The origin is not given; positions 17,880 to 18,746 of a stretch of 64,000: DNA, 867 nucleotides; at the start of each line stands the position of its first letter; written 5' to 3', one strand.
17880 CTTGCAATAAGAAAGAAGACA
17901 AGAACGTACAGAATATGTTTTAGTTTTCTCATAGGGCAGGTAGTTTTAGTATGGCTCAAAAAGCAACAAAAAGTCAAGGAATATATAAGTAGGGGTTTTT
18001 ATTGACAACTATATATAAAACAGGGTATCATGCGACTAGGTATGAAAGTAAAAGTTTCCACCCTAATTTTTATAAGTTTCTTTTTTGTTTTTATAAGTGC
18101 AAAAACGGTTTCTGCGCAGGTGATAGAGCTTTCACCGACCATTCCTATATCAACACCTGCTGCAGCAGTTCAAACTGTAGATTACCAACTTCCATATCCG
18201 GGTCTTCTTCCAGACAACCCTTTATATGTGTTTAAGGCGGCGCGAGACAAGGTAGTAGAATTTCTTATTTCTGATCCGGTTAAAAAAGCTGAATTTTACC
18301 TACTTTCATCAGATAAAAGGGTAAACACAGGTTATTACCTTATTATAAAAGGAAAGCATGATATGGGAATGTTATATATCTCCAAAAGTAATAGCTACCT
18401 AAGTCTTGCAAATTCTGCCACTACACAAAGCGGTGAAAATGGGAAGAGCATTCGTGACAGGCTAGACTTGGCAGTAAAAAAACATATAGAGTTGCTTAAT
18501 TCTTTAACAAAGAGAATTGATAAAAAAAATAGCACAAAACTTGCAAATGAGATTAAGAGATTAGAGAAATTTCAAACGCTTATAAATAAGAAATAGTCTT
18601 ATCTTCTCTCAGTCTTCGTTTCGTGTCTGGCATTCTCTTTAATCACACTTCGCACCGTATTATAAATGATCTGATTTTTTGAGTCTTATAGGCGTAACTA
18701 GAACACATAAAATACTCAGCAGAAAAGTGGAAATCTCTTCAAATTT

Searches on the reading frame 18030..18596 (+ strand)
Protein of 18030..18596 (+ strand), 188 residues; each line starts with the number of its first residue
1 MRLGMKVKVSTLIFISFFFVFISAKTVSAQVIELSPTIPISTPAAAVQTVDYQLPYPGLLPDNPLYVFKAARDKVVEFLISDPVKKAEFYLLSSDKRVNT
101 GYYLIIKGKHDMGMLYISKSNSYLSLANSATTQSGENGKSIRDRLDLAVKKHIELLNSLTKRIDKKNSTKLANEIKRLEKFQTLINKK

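Call 98: search_protein_families(library=pfam, proteins=[window:18030-18596:+], max_evalue=0.001)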
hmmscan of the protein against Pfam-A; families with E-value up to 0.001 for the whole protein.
window:18030-18596:+ (188 aa): 1 family
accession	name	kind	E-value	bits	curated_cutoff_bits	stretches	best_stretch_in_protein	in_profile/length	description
PF18915.5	DUF5667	-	8.9e-06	26.5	27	1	58-163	1-96/99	Domain of unknown function (DUF5667)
